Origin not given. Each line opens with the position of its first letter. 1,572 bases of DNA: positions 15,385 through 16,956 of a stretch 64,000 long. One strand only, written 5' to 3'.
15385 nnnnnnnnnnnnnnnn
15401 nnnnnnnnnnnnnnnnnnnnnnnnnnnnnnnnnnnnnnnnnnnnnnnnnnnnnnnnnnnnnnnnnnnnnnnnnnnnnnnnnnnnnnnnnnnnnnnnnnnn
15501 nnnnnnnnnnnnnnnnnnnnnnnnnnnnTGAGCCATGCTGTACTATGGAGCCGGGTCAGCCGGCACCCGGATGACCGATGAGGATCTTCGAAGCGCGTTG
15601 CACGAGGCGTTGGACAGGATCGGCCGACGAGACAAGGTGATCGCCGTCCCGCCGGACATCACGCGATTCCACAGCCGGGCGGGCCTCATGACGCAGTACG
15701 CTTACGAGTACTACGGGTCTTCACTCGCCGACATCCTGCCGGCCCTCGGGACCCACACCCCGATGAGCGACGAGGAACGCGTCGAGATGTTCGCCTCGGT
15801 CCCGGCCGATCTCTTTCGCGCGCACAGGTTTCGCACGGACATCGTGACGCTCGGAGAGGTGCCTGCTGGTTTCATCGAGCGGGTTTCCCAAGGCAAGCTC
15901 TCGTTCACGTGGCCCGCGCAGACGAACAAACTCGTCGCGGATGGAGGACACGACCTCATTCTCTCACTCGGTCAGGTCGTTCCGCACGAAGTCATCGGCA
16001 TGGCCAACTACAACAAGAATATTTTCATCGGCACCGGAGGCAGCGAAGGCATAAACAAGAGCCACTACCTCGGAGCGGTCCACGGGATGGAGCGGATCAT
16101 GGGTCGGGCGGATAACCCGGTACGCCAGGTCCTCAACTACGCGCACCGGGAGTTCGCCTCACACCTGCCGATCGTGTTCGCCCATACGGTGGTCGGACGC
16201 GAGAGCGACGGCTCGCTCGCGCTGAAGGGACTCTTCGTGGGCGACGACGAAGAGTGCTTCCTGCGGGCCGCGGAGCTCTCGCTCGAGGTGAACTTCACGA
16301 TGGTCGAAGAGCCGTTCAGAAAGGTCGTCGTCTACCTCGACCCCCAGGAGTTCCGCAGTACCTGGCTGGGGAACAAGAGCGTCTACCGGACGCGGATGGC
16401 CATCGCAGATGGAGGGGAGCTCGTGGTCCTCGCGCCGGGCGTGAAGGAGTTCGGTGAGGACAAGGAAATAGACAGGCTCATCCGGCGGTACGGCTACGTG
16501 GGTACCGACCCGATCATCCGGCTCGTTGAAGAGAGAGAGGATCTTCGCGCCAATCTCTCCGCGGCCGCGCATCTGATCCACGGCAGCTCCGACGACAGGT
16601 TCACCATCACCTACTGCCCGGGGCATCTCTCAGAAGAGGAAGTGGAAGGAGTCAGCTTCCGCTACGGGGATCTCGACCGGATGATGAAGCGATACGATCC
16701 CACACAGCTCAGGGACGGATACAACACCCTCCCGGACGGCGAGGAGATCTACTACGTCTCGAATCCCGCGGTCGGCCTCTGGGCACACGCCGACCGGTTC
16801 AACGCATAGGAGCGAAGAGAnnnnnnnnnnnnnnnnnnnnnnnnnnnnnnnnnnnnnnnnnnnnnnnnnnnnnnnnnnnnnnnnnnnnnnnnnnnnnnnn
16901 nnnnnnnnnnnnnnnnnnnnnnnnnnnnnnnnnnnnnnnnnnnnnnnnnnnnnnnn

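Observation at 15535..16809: LarA-family (nickel-pincer) epimerase candidate next to gnd in a hexuronate operon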

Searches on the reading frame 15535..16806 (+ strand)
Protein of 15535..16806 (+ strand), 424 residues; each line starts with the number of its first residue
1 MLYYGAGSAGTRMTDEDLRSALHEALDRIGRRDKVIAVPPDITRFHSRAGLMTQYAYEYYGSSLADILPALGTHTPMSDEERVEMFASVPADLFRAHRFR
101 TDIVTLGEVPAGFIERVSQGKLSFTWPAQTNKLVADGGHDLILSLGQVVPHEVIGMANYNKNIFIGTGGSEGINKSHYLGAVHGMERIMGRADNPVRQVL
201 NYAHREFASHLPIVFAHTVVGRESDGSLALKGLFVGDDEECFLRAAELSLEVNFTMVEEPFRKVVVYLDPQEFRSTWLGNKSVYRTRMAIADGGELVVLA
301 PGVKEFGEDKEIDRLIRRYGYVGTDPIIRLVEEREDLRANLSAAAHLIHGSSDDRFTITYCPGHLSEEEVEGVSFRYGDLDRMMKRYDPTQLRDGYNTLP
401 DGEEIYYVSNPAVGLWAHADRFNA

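Call 3: search_protein_families(library=pfam, proteins=[window:15535-16806:+], max_evalue=0.01)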
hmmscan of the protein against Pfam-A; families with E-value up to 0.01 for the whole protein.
window:15535-16806:+ (424 aa): 1 family
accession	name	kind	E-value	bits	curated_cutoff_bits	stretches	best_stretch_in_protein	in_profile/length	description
PF09861.14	Lar_N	-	2.1e-08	34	23.3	1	30-181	52-195/204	Lactate racemase N-terminal domain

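Call 4: search_protein_families(library=ncbifam, proteins=[window:15535-16806:+], max_evalue=0.01)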
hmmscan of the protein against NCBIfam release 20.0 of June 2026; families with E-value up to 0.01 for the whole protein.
window:15535-16806:+ (424 aa): 5 families
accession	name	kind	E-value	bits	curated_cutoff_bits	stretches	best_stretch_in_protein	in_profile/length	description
NF052594.1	NPN_18_hexonate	equivalog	2.9e-196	652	500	1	11-417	3-410/411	nickel-dependent putative hexonate epimerase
NF052593.1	NPN_racem_MAR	equivalog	1e-10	40.8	500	1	32-309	58-321/415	nickel-dependent malate racemase, LarAH6 family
NF052595.1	NPN_LarAH5_MAR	equivalog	4.4e-06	25.9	462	1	118-306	137-317/415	nickel-dependent malate racemase, LarAH5 family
NF052525.1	NPN_LarAH10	equivalog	0.0015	17.3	540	1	29-180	57-202/426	NPN-dependent 2-hydroxyacid racemase, LarAH10 family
NF033504.2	Ni_dep_LarA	equivalog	0.0041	15.9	460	1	32-207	61-229/422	nickel-dependent lactate racemase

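Call 9: search_solved_structures(query=window:15535-16806:+, max_evalue=1, show_alignments=4)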
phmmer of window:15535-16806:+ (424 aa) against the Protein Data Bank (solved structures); distinct sequences matched with E-value up to 1: 2.
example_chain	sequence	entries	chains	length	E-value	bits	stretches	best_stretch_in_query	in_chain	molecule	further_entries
4nar_A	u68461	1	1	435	1.6e-33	119.3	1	10-350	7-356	Putative uronate isomerase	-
9ijj_v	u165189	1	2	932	0.15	14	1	127-171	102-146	MYCBP-associated protein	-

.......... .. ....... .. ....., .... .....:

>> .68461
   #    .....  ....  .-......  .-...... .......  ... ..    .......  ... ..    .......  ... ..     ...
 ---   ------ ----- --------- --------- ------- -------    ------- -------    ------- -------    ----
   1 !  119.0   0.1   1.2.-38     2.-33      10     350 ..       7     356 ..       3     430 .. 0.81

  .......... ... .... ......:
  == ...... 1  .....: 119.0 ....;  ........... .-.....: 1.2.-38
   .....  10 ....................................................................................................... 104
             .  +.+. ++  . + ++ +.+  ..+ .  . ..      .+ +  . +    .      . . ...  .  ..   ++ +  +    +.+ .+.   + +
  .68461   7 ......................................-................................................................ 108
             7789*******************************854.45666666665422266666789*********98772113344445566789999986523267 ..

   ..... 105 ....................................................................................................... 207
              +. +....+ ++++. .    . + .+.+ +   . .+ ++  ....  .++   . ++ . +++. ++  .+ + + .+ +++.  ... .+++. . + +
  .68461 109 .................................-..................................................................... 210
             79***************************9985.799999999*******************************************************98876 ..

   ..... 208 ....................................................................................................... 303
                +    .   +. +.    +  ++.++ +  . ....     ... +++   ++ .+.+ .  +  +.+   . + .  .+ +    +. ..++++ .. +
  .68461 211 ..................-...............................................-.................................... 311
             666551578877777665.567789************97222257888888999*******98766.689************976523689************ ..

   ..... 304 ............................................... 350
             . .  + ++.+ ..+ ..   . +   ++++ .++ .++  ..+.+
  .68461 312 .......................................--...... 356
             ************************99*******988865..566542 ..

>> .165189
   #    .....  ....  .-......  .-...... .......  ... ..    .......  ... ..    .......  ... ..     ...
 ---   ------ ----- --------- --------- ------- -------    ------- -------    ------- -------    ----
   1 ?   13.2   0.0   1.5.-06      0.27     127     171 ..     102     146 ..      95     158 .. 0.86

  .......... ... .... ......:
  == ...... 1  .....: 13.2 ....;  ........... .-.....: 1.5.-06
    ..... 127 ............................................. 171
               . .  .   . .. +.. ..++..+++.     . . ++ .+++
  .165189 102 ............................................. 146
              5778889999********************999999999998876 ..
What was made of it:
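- Checked: phmmer to 4NAR, E 1.6e-33 (call 9).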

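Call 12: find_homologous_proteins(query=window:15535-16806:+, max_evalue=0.00001)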
Query window:15535-16806:+ (424 aa): 8000 proteins with E <= 0.00001 among 8000 candidates; the best 120 are listed.
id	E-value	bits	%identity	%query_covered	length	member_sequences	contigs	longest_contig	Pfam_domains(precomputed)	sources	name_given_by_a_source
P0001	1.1e-286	968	100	100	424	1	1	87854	PF09861.15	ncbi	-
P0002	7.5e-286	965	100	100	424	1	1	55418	PF09861.15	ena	-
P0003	3.9e-285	963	100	100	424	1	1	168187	PF09861.15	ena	-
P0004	4.1e-284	960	99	100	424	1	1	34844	PF09861.15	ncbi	-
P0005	1.1e-282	955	99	100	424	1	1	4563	PF09861.15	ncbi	-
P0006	8.8e-260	880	89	100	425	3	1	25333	PF09861.15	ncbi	-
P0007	8.5e-242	820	82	100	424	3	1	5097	PF09861.15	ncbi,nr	ncbi:MAG: DUF2088 domain-containing protein [Spirochaetaceae bacterium]|nr:MAG: DUF2088 domain-conta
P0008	3.4e-227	772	76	100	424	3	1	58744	PF09861.15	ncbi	-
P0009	6.7e-212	722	72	100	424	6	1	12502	PF09861.15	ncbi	-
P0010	1.5e-211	721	73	100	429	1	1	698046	PF09861.15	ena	-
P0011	3.5e-211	719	72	100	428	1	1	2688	PF09861.15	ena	-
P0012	7.0e-211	718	72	100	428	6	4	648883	PF09861.15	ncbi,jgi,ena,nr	ncbi:MAG TPA: lactate racemase domain-containing protein [Spirochaetia bacterium]|nr:lactate racemas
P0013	8.1e-211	718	71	100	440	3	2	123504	PF09861.15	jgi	jgi:nickel-dependent lactate racemase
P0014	1.1e-210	718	72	100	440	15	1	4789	PF09861.15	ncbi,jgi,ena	ncbi:MAG: lactate racemase domain-containing protein [Spirochaetota bacterium]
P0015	1.7e-210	717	72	100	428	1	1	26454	PF09861.15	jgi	-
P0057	5.1e-199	679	66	100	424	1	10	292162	PF09861.15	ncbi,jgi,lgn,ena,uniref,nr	ncbi:lactate racemase domain-containing protein [Marinilabilia salmonicolor]|jgi:nickel-dependent la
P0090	6.5e-198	676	68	100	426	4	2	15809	-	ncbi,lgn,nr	ncbi:MAG: hypothetical protein KJZ70_15730 [Bryobacterales bacterium]|nr:hypothetical protein [Bryob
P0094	8.2e-198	675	67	100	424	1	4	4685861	PF09861.15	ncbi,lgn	-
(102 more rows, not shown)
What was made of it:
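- One NCBI record already calls a 72%-identical homologue 'D-mannonate epimerase' (call 12). JGI names for many homologues (call 12).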

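Call 13: find_encoding_contigs(protein=window:15535-16806:+, flank=10000, max_places=4)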
Protein window:15535-16806:+ (424 aa): no gene with exactly this product is on record in the collection.

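Call 15: find_encoding_contigs(protein=P0001, flank=10000, max_places=3)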
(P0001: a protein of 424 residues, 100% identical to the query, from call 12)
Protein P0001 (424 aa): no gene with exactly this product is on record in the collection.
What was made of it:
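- Tried and rejected: Look-ups of the window protein and of P0001 found no contig (calls 13, 15).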

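Call 16: find_encoding_contigs(protein=P0012, flank=10000, max_places=3)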
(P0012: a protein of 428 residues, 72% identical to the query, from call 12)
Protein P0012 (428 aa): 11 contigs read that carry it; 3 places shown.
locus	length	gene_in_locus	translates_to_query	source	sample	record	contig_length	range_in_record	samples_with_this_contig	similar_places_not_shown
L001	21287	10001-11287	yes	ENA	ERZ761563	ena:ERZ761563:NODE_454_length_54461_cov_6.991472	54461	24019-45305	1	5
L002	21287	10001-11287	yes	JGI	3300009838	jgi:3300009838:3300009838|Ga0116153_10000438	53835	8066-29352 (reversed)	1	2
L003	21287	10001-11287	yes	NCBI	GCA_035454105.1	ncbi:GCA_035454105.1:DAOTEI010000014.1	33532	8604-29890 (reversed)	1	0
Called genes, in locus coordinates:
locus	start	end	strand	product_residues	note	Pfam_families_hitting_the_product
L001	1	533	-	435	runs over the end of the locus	-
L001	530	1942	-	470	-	PF00672:HAMP, PF06580:His_kinase, PF02518:HATPase_c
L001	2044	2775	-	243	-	PF00702:Hydrolase (weak)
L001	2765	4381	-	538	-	PF16257:UxaE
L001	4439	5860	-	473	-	PF02614:UxaC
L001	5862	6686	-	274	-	PF00106:adh_short, PF13561:adh_short_C2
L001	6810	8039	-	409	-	PF00365:PFK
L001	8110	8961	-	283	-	PF08220:HTH_DeoR, PF08279:HTH_11, PF00455:DeoRC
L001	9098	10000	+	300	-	PF00702:Hydrolase (faint), PF13419:HAD_2 (weak)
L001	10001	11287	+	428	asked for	PF09861:Lar_N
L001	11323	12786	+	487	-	PF03446:NAD_binding_2, PF00393:6PGD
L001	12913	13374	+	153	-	PF01243:PNPOx_N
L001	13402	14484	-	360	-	PF01408:GFO_IDH_MocA, PF02894:GFO_IDH_MocA_C, PF22725:GFO_IDH_MocA_C3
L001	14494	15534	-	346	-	PF08240:ADH_N, PF16912:Glu_dehyd_C (weak), PF00107:ADH_zinc_N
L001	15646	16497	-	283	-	PF01418:HTH_6, PF13580:SIS_2 (faint), PF01380:SIS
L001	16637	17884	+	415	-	PF01547:SBP_bac_1, PF13416:SBP_bac_8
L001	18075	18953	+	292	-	PF00528:BPD_transp_1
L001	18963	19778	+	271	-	PF00528:BPD_transp_1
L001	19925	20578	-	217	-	PF14329:DUF4386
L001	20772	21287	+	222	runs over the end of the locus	PF00440:TetR_N (faint), PF02909:TetR_C_1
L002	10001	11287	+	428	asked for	PF09861:Lar_N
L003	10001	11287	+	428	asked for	PF09861:Lar_N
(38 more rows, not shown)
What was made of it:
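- The same eight genes recur, rearranged, in a 72%-identical Spirochaetia relative (call 16).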

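Call 19: find_encoding_contigs(protein=P0057, flank=10000, max_places=1)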
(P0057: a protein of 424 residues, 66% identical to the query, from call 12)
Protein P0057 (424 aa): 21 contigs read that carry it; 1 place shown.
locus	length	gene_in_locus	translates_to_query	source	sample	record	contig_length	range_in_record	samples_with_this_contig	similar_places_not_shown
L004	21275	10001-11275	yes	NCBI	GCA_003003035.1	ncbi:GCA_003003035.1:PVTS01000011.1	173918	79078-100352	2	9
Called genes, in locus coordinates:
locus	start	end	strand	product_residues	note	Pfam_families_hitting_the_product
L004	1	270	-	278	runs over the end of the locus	PF04962:KduI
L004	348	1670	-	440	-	PF15892:BNR_4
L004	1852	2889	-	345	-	PF00356:LacI, PF00532:Peripla_BP_1, PF13407:Peripla_BP_4, PF13377:Peripla_BP_3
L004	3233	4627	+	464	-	PF02614:UxaC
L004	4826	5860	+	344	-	PF00294:PfkB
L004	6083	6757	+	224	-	PF01081:Aldolase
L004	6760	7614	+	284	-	PF00106:adh_short, PF13561:adh_short_C2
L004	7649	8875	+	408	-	PF03786:UxuA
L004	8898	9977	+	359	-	PF00294:PfkB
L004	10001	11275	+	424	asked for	PF09861:Lar_N (weak)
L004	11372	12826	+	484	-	PF03446:NAD_binding_2, PF00393:6PGD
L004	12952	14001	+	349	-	PF03480:DctP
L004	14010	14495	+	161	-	PF04290:DctQ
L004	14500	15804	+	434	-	PF06808:DctM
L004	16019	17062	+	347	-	PF00356:LacI, PF00532:Peripla_BP_1 (faint), PF13407:Peripla_BP_4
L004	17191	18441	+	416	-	PF16257:UxaE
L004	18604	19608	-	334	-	PF04616:Glyco_hydro_43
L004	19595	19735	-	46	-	-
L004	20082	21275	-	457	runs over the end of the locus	PF12708:Pect-lyase_RHGA_epim (weak), PF00295:Glyco_hydro_28, PF13229:Beta_helix (faint)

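Call 20: find_encoding_contigs(protein=P0094, flank=10000, max_places=1)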
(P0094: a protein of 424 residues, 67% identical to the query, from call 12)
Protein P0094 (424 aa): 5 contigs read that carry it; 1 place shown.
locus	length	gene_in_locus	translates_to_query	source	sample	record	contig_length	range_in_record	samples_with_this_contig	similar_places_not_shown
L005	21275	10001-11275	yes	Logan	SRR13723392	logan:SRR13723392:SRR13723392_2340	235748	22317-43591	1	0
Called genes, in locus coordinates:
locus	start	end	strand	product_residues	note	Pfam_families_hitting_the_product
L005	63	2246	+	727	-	-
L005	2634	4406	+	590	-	PF22848:ASD1_dom, PF18962:Por_Secre_tail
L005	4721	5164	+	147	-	PF07366:SnoaL, PF12680:SnoaL_2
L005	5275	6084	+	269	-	PF00797:Acetyltransf_2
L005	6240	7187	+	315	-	PF13650:Asp_protease_2 (faint)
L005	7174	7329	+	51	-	-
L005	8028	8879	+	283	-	PF00106:adh_short, PF13561:adh_short_C2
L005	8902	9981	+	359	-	PF00294:PfkB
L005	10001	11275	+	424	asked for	PF09861:Lar_N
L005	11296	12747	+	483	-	PF03446:NAD_binding_2, PF00393:6PGD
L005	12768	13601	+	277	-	PF04962:KduI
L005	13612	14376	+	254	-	PF23441:SDR (weak), PF00106:adh_short, PF08659:KR, PF13561:adh_short_C2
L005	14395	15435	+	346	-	PF00294:PfkB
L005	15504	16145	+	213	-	PF01081:Aldolase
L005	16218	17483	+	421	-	PF00083:Sugar_tr (weak), PF07690:MFS_1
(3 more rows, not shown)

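Call 21: find_encoding_contigs(protein=P0090, flank=10000, max_places=1)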
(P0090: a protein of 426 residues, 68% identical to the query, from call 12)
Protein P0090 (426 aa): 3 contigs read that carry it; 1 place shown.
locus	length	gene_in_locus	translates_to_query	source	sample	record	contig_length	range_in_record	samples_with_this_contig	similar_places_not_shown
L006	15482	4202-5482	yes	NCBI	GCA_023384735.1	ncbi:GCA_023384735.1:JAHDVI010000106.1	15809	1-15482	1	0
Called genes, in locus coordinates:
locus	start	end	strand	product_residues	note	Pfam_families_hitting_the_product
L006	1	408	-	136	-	PF04794:YdjC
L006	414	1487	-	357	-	PF02470:MlaD, PF28544:Helical_needle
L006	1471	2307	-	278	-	PF00005:ABC_tran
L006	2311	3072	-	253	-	PF02405:MlaE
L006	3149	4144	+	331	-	PF03576:Peptidase_S58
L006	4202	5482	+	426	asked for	-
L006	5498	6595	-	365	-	PF01408:GFO_IDH_MocA, PF22725:GFO_IDH_MocA_C3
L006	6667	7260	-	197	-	PF00313:CSD, PF06961:DUF1294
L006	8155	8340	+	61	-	-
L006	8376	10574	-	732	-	PF22019:GlgB_N, PF02922:CBM_48, PF00128:Alpha-amylase, PF02806:Alpha-amylase_C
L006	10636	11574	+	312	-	PF00962:A_deaminase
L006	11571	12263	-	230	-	PF00132:Hexapep (weak)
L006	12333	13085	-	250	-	PF08551:DUF1751 (weak), PF01694:Rhomboid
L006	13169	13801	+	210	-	-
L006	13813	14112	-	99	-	-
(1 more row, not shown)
